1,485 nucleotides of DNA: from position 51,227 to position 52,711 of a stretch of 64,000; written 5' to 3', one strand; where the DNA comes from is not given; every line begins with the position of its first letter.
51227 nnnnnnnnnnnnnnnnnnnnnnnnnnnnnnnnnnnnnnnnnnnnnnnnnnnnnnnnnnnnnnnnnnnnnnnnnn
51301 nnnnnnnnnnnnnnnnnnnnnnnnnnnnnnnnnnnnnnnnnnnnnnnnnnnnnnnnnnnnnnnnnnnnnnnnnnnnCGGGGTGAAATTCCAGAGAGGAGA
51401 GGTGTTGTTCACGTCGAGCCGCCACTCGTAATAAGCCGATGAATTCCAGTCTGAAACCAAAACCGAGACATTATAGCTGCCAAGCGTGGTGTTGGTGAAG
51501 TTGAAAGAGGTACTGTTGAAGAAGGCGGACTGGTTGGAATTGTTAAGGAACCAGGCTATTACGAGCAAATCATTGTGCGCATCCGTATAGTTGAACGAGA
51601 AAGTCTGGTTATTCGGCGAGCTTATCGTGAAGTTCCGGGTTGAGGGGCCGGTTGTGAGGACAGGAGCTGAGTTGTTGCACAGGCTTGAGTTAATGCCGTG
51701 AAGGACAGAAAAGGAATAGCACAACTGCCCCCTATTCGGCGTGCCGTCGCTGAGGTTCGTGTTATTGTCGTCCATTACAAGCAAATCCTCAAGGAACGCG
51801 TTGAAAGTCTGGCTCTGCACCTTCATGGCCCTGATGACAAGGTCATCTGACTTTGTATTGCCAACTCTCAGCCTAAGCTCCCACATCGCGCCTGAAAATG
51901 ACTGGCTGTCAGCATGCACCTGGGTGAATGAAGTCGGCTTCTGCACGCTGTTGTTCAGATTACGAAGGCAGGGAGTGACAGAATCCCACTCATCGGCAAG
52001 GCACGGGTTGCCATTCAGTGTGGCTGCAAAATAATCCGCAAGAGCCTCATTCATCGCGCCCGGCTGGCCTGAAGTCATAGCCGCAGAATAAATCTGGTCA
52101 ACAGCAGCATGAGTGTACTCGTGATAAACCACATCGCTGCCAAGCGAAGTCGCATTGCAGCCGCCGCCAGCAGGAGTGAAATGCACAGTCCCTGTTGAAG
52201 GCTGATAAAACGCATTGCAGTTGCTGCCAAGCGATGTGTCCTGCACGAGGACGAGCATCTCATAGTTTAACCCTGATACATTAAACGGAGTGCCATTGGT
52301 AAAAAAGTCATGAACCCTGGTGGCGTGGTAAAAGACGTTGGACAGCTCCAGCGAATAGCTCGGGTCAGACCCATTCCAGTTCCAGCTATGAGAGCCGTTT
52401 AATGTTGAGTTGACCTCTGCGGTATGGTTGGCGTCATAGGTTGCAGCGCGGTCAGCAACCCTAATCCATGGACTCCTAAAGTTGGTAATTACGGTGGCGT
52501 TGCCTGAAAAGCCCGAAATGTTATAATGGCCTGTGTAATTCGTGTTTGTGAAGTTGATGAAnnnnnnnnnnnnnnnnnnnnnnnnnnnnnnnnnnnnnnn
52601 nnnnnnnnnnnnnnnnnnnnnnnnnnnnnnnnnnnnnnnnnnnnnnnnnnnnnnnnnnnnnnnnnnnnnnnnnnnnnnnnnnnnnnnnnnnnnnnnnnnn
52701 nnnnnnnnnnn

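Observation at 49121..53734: M4 thermolysin-like protease domain embedded in a 1537-aa envelope protein with TSP3-type calcium repeats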

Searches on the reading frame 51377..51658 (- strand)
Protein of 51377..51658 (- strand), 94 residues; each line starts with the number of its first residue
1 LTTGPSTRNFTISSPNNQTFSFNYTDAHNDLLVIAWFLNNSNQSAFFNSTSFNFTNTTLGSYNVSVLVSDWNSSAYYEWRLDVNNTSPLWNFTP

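Call 63: search_protein_families(library=pfam, proteins=[window:51377-51658:-], max_evalue=10)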
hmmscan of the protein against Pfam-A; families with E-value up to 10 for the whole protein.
seq(94 aa): 3 families
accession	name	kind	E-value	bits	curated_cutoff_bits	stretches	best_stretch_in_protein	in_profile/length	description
PF00576.27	Transthyretin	-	0.058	14.4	25.3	1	36-76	67-107/109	HIUase/Transthyretin family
PF00801.26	PKD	-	0.13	12.7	23.5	1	15-76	12-73/80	PKD domain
PF17957.7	Big_7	-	2.9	9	24.1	1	8-66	10-70/70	Bacterial Ig domain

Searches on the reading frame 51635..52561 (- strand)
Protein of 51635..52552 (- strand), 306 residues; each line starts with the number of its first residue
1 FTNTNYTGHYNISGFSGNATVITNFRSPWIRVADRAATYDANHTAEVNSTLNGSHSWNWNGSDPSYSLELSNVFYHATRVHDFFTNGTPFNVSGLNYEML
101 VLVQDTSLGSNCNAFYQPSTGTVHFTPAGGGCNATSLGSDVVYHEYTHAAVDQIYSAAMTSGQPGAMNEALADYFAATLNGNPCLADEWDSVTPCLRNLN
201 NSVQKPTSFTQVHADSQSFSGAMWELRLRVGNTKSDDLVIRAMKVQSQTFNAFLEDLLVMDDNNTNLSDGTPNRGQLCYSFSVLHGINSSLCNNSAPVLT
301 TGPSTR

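Call 7: search_protein_families(library=pfam, proteins=[window:51647-52561:-], max_evalue=10)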
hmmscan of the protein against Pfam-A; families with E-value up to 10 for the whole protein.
seq(305 aa): 4 families
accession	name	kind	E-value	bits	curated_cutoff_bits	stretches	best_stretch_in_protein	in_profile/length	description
PF01447.24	Peptidase_M4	-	0.0017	19.2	22.4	1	38-153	30-143/145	Thermolysin metallopeptidase, catalytic domain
PF02868.21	Peptidase_M4_C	-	0.0096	16.3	24.4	1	164-182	6-24/165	Thermolysin metallopeptidase, alpha-helical domain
PF02128.21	Peptidase_M36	-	0.018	14.7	23.3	1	60-186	80-229/368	Fungalysin metallopeptidase (M36)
PF00894.24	Luteo_coat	-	0.04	14.3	23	1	118-170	10-62/138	Luteovirus coat protein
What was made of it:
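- On MEROPS M4 / thermolysin family: 19.2 against 22.4 bits and 16.3 against 24.4 bits (call 7).
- On MEROPS M36 / fungalysin: Pfam M36 scores 14.7 bits against a cut-off of 23.3 (call 7).
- The single sequence is below Pfam's curated cut-offs for Peptidase_M4 (19.2 against 22.4 bits), M4_C (16.3 against 24.4) and M36 (14.7 against 23.3) (call 7).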

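Call 13: find_homologous_proteins(query=window:51635-52444:-, max_evalue=0.001)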
Query window:51635-52444:- (270 aa): 10 proteins with E <= 0.001 among 487 candidates.
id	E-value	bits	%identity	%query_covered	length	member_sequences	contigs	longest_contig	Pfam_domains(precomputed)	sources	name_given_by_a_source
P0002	1.3e-18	86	34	79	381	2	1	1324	-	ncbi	ncbi:MAG: hypothetical protein AAF193_09420, partial [Bacteroidota bacterium]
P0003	3.7e-16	78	34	69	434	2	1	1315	-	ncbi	ncbi:MAG: hypothetical protein ACPGED_11075, partial [Flavobacteriales bacterium]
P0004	4.3e-13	68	41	40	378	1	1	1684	-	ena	-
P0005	3.9e-12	65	35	63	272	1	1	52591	-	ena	-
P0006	8.7e-12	63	48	29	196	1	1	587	-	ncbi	ncbi:MAG: hypothetical protein ACK54P_08070, partial [Bacteroidota bacterium]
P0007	3.0e-9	55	30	56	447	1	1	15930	-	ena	-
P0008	6.4e-9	54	32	47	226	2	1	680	PF01447.25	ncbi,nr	ncbi:MAG: hypothetical protein KDB98_14295, partial [Flavobacteriales bacterium]|nr:hypothetical pro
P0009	1.5e-8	53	40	37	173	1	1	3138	-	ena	-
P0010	2.7e-6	45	29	73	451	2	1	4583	PF02128.22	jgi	jgi:hypothetical protein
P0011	1.1e-5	43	37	28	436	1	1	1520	-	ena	-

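Call 18: search_solved_structures(query=A2, max_evalue=10, show_alignments=3)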
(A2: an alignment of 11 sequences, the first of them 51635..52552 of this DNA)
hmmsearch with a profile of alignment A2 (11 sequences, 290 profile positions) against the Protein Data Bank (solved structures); distinct sequences matched with E-value up to 10: 12.
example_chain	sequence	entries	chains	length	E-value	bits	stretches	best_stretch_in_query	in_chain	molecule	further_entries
1bqb_A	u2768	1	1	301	1.9e-07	34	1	62-254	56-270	PROTEIN (AUREOLYSIN)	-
7skl_A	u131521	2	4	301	3.2e-07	33.2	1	62-256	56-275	Zinc metalloproteinase aureolysin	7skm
2vqx_A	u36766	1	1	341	1.6e-06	30.9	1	65-177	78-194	METALLOPROTEINASE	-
7z6t_AAA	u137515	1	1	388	2.3e-06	30.4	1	139-284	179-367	Extracellular metalloproteinase mep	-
7qp3_A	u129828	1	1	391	2.4e-06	30.3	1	139-284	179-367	Extracellular metalloproteinase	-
4k90_A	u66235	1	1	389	3.4e-06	29.8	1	139-284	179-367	Extracellular metalloproteinase mep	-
7qfy_A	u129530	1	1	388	4.1e-06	29.6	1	139-284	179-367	Extracellular metalloproteinase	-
4m65_A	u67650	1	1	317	6.2e-06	29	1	70-181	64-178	Thermolysin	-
5fxn_A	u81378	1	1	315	8.1e-06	28.6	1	70-180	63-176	THERMOLYSIN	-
1fj3_A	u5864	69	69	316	8.2e-06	28.6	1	70-180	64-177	THERMOLYSIN | PROTEIN (THERMOLYSIN)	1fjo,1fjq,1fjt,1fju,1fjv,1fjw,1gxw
3gzi_A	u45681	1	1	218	0.65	12.5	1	69-119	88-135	Transcriptional regulator, TetR family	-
8bl6_A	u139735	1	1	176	1.6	11.2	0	20-84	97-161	dIG14-scdim-EF62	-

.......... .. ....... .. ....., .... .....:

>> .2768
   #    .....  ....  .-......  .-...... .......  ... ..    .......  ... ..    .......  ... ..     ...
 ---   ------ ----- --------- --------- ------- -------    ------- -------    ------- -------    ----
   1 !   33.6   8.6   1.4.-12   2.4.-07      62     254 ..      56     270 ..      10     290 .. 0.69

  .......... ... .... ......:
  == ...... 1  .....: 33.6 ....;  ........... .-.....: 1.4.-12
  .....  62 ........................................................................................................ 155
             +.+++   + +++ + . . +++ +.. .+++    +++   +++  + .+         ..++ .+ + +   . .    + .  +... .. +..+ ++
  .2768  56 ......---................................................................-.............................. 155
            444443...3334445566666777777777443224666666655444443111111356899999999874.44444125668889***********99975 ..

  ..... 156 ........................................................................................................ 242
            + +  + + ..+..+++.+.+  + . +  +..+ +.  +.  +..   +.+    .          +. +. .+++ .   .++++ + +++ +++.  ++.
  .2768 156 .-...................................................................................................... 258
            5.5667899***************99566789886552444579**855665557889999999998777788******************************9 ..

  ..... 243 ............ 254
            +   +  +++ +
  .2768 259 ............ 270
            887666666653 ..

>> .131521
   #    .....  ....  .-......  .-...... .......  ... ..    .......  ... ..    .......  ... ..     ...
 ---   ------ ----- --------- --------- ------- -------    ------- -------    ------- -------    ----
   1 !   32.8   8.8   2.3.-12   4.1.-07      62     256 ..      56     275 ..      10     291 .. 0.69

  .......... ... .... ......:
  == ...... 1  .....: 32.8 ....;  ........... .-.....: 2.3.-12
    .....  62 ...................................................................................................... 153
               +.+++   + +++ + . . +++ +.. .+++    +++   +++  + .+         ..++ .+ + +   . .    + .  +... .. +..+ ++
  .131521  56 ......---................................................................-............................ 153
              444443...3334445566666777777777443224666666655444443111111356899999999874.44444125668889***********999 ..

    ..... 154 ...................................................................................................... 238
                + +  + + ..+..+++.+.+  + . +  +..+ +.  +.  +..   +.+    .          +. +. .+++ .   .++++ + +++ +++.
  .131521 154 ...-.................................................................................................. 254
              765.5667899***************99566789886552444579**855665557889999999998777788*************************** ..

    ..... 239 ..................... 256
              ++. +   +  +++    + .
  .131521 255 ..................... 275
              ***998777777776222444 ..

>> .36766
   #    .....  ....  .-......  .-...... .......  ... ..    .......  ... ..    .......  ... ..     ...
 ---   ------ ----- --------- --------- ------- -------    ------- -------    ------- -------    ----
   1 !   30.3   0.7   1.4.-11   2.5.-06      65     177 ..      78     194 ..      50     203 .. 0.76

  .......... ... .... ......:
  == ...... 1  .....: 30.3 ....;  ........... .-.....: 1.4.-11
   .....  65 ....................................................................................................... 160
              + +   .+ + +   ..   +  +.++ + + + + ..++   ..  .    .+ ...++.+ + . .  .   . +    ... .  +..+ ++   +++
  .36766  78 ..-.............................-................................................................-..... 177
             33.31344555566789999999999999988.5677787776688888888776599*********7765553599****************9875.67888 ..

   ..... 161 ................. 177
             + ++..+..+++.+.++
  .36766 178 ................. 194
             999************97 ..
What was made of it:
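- A profile dominated by bacterial relatives scored M4 and M36 about equally (aureolysin 1.9e-7, fungalysin 2.3e-6, call 18).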

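Call 19: find_homologous_proteins(query=A2, max_evalue=0.001)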
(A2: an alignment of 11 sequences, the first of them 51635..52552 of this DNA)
Query A2 (11 sequences) (306 aa, profile of the alignment): 70 proteins with E <= 0.001 among 8000 candidates.
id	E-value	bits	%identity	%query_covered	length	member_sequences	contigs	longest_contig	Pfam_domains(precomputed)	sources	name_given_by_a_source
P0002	1.1e-122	427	30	88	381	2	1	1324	-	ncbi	ncbi:MAG: hypothetical protein AAF193_09420, partial [Bacteroidota bacterium]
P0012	2.9e-101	357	32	68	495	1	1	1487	-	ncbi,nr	ncbi:MAG: hypothetical protein HKN32_08430, partial [Flavobacteriales bacterium]|nr:hypothetical pro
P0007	2.1e-98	347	30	50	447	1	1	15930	-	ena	-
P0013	2.7e-97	344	36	50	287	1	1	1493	-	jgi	-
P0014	3.5e-95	337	34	69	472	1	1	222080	PF02128.22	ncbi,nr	ncbi:MAG: hypothetical protein IPP34_09685 [Bacteroidetes bacterium]|nr:hypothetical protein [Bacter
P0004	2.5e-89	318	41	35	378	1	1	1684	-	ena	-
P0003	2.6e-89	318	34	61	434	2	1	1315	-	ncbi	ncbi:MAG: hypothetical protein ACPGED_11075, partial [Flavobacteriales bacterium]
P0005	1.3e-87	312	35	56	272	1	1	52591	-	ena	-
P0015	1.7e-87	312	31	70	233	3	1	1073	-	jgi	-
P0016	5.0e-87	310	26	80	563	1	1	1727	PF01447.25,PF07504.20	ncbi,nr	ncbi:MAG TPA: hypothetical protein VKG92_10085, partial [Flavobacteriales bacterium]|nr:hypothetical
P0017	2.0e-84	301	34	68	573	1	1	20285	-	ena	-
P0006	7.5e-84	300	48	26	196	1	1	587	-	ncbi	ncbi:MAG: hypothetical protein ACK54P_08070, partial [Bacteroidota bacterium]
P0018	2.5e-83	298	34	57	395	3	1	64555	-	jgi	jgi:Zn-dependent metalloprotease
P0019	4.0e-81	291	30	81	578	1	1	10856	PF02128.22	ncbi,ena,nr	ncbi:MAG TPA: M36 family metallopeptidase [Flavobacteriales bacterium]|nr:M36 family metallopeptidas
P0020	3.3e-80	288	32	56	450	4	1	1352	PF02128.22,PF22184.3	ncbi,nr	ncbi:MAG: M36 family metallopeptidase, partial [Flavobacteriales bacterium]|nr:M36 family metallopep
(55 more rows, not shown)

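Call 30: find_related_loci(query=window:51635-52552:-, collection=genome_contigs, flank=8000)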
Query window:51635-52552:- (306 aa) in genome_contigs; peptide patterns used: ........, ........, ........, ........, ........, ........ (x = any residue, [..] = any of these).
174 stretches matched a pattern; 95 encode a relative of the query (tblastn E <= 1e-3); the best 80 are kept; 80 distinct loci.
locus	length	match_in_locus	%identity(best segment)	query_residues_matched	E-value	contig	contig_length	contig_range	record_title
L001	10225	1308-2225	96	1-306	0e+0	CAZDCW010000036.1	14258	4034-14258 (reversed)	MAG TPA_asm: uncultured Methanosarcinales archaeon isolate SRP090828_co2_162 genome assembly, contig: NODE_1437_length_1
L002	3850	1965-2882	96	1-306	0e+0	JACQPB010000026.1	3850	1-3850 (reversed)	MAG: Candidatus Iainarchaeum archaeon isolate NC_groundwater_1296_Ag_S-0.2um_52_80 S_p2_S4_coassembly_k141_1300278, whol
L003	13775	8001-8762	29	46-244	6e-18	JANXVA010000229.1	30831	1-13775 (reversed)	MAG: Myxococcales bacterium isolate 340R_metabat_70 340R_k141_1034383, whole genome shotgun sequence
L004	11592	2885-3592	31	69-257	7e-18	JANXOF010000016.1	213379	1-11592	MAG: Polyangiaceae bacterium isolate GL140_1_concoct_143 GL140_1_k141_91258, whole genome shotgun sequence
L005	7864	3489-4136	31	62-238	4e-17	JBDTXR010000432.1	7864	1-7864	MAG: Byssovorax sp. isolate cluster4_bin.120 NODE_29091_length_7864_cov_13.845051, whole genome shotgun sequence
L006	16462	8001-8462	33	104-244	2e-16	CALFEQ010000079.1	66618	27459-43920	MAG TPA_asm: uncultured Myxococcales bacterium isolate SRR5251193_bin.130_CONCOCT_v1.1_MAG genome assembly, contig: ERZ7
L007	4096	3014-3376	39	140-244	3e-16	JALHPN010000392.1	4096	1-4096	MAG: Polyangiaceae bacterium isolate bin.255 c_000000066249, whole genome shotgun sequence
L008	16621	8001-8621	31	72-255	2e-15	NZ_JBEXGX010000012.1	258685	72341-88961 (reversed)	Streptomyces sp. NPDC005281 NPDC005281_151_G4.ctg-0012, whole genome shotgun sequence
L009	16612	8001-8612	32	75-255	2e-15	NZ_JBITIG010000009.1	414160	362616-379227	Streptomyces sp. NPDC050418 NPDC050418_58_H10.ctg-0009, whole genome shotgun sequence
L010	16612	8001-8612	30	75-255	2e-15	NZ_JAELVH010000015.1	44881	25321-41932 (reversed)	Streptomyces poriferorum strain P01-B04 scaffold15_size44881, whole genome shotgun sequence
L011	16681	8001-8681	30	72-257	3e-15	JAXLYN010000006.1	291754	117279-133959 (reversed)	MAG: Polyangiaceae bacterium isolate STL-MYX14 C3.142.fa-6, whole genome shotgun sequence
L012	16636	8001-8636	31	60-230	3e-15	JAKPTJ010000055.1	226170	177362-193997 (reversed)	MAG: Deltaproteobacteria bacterium isolate JPNA_metabat.9 k141_1233818, whole genome shotgun sequence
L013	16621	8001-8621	31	72-255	3e-15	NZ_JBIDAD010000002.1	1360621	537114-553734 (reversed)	Streptomyces sp. NPDC048211 NPDC048211_29_C6.ctg-0002, whole genome shotgun sequence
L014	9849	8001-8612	31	75-255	4e-15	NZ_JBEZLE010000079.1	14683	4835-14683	Streptomyces sp. NPDC048332 NPDC048332_55_E5.ctg-0079, whole genome shotgun sequence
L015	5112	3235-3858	30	70-254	4e-15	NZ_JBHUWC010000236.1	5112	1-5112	Isoptericola sp. NPDC057191 NPDC057191_384_G11.ctg-0236, whole genome shotgun sequence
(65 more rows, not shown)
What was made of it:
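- Tried and rejected: The single-protein scan worked (call 30).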
